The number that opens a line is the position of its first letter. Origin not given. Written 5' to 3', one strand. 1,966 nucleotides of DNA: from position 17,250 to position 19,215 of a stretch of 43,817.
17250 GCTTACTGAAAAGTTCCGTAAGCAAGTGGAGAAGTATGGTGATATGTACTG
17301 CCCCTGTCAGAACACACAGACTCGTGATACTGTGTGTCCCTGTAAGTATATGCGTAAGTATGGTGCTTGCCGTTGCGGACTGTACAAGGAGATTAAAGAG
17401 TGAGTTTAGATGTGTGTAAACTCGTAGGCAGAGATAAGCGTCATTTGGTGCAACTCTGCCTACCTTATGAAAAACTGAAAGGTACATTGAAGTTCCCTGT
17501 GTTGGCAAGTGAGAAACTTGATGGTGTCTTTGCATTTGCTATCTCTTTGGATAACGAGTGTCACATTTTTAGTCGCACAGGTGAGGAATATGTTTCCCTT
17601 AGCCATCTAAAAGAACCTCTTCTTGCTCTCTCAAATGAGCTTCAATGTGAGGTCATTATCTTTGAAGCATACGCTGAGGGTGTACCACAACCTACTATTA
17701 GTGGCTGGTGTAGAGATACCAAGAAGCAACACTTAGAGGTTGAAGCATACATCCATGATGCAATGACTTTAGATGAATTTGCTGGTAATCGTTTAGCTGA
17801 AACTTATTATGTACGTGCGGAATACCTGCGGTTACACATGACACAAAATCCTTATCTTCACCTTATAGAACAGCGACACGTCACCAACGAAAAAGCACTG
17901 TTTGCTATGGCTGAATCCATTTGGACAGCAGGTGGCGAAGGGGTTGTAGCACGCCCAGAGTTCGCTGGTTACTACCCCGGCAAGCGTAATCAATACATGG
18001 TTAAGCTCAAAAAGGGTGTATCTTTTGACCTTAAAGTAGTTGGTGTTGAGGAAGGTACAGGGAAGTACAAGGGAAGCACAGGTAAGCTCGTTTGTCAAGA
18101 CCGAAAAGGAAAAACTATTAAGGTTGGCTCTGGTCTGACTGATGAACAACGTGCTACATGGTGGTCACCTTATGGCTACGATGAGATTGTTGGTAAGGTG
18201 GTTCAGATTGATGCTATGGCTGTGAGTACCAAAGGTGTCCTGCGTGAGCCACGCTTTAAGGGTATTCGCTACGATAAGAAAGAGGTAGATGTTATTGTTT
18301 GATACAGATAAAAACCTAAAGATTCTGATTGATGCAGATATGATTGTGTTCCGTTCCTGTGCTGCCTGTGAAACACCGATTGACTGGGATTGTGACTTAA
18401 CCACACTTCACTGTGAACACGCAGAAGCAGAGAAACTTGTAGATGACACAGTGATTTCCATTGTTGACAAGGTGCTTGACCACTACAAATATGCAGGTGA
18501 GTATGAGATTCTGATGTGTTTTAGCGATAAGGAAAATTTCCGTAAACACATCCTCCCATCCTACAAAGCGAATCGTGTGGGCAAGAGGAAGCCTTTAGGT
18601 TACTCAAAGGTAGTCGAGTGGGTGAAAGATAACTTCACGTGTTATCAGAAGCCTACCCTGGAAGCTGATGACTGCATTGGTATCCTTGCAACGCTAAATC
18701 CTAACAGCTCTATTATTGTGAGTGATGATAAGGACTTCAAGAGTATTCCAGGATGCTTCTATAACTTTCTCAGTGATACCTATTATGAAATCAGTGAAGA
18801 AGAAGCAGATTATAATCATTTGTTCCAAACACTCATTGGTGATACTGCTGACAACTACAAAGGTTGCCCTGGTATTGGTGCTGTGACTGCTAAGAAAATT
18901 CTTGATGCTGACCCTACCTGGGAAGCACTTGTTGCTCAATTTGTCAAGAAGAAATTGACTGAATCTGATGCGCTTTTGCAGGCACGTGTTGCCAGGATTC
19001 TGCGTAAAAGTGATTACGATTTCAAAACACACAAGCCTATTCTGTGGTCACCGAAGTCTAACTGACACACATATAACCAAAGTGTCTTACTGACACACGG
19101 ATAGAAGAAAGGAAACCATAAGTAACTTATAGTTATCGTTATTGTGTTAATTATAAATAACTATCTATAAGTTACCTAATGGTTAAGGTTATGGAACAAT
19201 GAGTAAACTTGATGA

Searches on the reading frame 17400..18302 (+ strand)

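Call 33: search_protein_families(library=pfam, proteins=[window:17400-18302:+], max_evalue=0.01)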
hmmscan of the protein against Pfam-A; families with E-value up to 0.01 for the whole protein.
window:17400-18302:+ (300 aa): 3 families
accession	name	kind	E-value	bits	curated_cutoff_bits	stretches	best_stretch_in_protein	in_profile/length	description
PF14743.12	DNA_ligase_OB_2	-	8e-17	61.5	28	1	218-290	1-66/66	DNA ligase OB-like domain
PF01068.26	DNA_ligase_A_M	-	3e-12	47.1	26.2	1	30-204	18-204/204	ATP dependent DNA ligase domain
PF04679.21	DNA_ligase_A_C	-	0.0015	19.3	27.5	0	267-293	68-94/94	ATP dependent DNA ligase C terminal region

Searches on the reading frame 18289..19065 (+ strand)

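Call 33: search_protein_families(library=pfam, proteins=[window:18289-19065:+], max_evalue=0.01)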
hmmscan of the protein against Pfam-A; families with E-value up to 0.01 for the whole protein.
window:18289-19065:+ (258 aa): 2 families
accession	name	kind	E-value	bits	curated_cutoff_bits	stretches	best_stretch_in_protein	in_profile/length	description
PF02739.22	5_3_exonuc_N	-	4e-13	49.9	34.3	1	12-151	3-135/164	5'-3' exonuclease, N-terminal resolvase-like domain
PF01367.25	5_3_exonuc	-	4.4e-09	37.1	40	1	179-244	9-83/97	5'-3' exonuclease, C-terminal SAM fold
